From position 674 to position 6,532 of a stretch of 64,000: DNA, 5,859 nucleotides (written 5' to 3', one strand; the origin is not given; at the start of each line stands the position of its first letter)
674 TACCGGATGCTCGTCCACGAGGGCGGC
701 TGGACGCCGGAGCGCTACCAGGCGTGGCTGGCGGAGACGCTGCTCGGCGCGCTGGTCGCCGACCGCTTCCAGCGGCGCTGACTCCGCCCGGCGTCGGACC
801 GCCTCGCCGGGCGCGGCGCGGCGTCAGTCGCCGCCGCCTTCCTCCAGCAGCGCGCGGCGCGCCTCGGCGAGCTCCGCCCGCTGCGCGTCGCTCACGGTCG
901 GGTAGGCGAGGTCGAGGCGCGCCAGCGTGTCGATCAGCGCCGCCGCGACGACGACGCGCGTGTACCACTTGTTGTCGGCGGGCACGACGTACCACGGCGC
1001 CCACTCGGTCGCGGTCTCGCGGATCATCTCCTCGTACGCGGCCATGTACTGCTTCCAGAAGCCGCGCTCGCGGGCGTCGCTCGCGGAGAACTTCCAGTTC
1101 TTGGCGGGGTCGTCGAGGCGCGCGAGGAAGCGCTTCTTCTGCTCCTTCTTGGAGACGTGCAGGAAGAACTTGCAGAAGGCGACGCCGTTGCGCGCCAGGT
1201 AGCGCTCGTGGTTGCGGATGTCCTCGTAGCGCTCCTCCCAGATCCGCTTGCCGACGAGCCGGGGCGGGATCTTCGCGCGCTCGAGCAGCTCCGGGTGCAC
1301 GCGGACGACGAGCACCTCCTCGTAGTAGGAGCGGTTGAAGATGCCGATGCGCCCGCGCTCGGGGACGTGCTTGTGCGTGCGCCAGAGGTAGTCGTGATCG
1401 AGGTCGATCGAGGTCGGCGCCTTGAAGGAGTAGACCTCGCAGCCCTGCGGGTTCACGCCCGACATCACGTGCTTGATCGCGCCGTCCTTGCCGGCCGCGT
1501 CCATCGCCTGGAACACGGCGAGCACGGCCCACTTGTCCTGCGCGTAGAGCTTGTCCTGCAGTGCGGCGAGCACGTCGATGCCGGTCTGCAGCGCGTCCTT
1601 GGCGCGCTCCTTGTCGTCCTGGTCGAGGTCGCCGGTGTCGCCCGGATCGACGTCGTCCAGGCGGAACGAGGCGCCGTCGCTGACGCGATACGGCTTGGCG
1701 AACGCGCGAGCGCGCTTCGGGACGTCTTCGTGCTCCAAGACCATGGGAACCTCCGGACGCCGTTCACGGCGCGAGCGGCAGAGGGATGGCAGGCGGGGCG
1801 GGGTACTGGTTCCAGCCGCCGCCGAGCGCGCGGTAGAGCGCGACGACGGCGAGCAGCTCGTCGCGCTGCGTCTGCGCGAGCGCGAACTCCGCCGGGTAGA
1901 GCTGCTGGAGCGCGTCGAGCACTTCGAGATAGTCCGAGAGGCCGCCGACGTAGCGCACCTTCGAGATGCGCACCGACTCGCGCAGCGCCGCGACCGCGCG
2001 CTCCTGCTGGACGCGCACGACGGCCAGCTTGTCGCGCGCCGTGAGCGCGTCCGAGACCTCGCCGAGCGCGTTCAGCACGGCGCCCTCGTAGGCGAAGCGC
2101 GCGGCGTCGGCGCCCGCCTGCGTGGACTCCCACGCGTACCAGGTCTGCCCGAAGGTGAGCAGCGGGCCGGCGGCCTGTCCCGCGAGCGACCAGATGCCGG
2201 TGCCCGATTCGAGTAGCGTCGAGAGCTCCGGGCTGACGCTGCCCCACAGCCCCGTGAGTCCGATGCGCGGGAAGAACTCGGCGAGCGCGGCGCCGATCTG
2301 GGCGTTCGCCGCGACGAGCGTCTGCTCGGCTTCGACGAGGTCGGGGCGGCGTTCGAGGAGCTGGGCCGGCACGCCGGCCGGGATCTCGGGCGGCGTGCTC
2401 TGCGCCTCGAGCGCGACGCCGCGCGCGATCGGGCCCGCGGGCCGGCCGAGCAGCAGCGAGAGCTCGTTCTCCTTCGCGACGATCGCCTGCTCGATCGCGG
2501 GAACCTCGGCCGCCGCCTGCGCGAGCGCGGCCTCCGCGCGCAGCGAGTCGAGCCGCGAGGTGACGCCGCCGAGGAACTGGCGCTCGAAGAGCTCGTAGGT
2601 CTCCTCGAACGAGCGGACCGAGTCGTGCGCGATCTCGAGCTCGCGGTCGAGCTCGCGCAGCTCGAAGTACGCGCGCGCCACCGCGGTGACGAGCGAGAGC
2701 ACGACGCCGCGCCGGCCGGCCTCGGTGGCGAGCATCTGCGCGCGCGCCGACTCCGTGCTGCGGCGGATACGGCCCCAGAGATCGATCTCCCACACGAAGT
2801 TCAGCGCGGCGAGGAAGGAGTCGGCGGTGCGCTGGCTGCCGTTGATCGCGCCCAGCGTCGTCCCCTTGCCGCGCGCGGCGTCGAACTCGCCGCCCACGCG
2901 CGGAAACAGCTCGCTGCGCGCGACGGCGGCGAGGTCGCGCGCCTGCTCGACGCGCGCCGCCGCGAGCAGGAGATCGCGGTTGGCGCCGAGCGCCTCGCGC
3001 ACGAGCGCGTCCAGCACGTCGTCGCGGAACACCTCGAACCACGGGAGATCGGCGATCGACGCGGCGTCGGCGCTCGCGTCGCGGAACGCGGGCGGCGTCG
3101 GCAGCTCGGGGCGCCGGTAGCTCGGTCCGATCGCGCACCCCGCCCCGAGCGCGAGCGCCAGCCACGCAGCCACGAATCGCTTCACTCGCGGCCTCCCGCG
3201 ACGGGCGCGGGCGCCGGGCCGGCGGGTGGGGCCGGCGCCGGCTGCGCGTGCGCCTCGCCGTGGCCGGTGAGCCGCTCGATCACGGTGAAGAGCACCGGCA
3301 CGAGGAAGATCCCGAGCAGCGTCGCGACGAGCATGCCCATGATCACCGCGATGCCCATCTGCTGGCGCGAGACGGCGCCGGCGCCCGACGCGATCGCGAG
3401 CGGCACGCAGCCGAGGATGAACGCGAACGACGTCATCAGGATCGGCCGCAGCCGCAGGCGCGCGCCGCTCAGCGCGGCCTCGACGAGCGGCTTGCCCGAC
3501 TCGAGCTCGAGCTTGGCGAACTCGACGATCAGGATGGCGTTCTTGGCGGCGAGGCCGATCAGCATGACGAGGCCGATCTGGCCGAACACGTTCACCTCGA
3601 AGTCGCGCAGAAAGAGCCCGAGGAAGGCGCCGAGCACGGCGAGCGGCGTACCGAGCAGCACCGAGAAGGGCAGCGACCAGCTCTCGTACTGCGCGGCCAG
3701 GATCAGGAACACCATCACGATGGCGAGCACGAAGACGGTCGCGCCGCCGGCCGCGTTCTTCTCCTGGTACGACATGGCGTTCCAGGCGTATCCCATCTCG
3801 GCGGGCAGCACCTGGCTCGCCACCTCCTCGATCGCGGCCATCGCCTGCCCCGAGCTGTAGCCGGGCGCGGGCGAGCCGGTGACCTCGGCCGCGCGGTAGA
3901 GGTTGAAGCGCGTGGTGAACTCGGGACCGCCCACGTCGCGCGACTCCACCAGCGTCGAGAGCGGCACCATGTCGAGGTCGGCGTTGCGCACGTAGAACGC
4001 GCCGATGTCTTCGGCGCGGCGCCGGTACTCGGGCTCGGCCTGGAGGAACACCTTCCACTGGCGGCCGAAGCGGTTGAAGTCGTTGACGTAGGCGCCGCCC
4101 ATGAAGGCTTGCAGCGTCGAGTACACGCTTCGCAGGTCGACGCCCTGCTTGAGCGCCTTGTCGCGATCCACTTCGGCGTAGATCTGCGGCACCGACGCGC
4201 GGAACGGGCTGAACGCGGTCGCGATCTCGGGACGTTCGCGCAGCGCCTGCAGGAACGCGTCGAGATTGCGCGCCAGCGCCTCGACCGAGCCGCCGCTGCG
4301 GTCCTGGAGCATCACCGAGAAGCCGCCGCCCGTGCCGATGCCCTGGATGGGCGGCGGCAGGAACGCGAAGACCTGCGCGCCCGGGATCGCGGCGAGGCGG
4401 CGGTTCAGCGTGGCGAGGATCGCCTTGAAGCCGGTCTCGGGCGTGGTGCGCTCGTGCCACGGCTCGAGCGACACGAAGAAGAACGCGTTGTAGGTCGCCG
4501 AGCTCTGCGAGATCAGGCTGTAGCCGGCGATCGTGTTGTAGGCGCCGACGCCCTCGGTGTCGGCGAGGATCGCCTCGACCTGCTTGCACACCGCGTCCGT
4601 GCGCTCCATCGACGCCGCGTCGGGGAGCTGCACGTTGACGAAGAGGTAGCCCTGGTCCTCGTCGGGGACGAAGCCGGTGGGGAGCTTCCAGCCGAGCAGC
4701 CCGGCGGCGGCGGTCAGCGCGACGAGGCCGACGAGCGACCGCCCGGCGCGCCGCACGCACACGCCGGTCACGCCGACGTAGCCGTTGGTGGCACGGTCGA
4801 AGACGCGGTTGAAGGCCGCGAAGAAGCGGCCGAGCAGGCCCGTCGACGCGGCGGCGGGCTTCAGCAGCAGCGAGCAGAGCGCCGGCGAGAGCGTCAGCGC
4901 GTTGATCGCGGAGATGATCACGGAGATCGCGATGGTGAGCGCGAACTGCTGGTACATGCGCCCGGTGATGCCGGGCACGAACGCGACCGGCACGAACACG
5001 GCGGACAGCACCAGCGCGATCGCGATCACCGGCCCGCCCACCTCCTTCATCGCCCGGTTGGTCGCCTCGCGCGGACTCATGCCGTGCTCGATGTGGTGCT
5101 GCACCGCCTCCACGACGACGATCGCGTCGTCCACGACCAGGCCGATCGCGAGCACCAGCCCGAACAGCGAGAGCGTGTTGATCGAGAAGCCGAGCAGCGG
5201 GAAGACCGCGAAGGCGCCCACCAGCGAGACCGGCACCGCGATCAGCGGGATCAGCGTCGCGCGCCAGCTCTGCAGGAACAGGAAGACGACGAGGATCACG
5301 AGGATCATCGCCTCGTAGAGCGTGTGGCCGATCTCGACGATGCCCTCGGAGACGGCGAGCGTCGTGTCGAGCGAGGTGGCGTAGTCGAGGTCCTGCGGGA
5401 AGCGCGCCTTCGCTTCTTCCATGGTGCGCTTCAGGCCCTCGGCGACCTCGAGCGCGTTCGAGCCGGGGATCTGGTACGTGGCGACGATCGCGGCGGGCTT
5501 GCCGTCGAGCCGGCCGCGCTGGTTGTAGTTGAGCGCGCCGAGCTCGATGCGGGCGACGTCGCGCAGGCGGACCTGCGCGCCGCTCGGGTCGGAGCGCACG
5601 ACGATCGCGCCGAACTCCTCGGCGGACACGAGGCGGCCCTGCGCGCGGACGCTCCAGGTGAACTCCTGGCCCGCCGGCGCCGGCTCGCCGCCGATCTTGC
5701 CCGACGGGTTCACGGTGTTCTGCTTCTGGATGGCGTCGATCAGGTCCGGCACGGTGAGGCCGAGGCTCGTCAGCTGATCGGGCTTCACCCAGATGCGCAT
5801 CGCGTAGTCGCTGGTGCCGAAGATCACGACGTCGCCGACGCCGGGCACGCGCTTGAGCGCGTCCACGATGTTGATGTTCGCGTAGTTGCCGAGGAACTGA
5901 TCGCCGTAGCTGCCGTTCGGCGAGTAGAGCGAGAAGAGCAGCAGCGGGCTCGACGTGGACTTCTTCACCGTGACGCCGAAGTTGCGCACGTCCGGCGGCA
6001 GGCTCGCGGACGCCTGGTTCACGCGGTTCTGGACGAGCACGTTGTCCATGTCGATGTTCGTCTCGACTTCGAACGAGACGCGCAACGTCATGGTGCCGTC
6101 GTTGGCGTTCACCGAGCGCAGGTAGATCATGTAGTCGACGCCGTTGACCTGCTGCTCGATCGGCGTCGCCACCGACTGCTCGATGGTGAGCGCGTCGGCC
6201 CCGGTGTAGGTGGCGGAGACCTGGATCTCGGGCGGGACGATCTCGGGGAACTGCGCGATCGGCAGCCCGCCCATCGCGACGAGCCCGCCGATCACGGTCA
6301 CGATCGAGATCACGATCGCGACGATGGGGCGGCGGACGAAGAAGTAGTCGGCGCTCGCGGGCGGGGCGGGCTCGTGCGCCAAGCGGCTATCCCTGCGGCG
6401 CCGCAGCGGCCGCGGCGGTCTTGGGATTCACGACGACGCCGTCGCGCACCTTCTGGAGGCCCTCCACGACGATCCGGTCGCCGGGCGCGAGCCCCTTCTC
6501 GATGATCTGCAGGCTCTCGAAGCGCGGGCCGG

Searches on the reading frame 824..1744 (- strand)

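Call 77: search_protein_families(library=pfam, proteins=[window:824-1744:-], max_evalue=0.0001)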
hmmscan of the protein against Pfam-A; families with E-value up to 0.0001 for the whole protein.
window:824-1744:- (306 aa): 1 family
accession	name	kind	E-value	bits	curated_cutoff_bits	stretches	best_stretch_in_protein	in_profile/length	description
PF03976.20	PPK2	-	2.8e-67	227.1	22.3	1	42-275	4-222/229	Polyphosphate kinase 2 (PPK2)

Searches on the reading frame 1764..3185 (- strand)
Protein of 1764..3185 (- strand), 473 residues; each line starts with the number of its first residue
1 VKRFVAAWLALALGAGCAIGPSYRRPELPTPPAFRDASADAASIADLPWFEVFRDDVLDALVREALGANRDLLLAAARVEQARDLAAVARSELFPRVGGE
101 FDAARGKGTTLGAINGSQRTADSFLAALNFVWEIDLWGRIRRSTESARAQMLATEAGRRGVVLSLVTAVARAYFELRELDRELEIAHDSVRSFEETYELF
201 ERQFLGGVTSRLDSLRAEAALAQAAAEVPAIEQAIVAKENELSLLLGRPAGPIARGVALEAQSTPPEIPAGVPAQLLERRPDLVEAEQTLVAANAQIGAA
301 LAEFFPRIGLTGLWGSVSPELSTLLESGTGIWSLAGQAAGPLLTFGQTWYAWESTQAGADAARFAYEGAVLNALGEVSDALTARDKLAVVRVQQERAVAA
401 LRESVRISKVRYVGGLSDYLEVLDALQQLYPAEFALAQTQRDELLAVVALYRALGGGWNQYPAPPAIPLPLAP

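Call 77: search_protein_families(library=pfam, proteins=[window:1764-3185:-], max_evalue=0.0001)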
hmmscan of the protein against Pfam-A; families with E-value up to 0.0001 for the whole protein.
window:1764-3185:- (473 aa): 1 family
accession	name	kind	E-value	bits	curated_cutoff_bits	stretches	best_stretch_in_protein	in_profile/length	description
PF02321.23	OEP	-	4.1e-42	144.5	22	2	58-247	1-187/187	Outer membrane efflux protein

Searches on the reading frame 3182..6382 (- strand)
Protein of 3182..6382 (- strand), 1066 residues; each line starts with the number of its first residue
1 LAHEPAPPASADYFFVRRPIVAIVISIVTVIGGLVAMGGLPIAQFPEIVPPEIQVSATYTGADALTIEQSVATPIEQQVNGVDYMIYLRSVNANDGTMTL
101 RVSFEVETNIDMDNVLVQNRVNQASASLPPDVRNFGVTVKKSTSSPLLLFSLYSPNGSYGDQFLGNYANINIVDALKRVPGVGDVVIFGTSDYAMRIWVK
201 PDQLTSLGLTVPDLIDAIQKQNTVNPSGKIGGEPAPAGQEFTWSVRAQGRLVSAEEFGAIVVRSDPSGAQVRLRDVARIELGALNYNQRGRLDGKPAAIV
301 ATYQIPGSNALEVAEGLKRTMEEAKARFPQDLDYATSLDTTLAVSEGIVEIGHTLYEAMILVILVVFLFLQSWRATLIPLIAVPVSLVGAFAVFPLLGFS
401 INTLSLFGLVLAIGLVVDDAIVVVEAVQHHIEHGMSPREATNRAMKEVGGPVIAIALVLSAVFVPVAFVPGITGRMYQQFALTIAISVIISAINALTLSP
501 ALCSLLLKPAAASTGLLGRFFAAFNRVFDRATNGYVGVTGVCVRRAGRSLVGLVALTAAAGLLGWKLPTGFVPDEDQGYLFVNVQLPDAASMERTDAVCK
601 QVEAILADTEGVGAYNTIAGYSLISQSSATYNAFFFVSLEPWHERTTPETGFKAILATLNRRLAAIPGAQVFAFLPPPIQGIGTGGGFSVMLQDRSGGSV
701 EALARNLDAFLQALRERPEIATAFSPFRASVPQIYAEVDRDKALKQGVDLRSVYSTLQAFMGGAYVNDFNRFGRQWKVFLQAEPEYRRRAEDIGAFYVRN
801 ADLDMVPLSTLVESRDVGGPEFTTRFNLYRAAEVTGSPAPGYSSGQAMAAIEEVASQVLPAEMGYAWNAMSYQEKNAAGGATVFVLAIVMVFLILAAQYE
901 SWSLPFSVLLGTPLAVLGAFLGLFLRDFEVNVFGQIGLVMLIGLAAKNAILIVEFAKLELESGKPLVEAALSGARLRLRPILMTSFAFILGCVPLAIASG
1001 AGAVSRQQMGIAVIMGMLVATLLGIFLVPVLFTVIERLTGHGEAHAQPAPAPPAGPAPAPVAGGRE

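Call 77: search_protein_families(library=pfam, proteins=[window:3182-6382:-], max_evalue=0.0001)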
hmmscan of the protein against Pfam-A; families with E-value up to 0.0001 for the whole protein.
window:3182-6382:- (1066 aa): 3 families
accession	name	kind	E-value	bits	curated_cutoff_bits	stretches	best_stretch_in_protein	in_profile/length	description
PF00873.25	ACR_tran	-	0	1081.5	28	1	14-1035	4-1020/1021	AcrB/AcrD/AcrF family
PF03176.21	MMPL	-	6.1e-11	42.3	20.5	1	358-506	152-302/333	MMPL family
PF02355.23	SecD_SecF_C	-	3.4e-06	27.1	20.5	1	355-503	37-183/189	Protein export membrane protein SecD/SecF, C-terminal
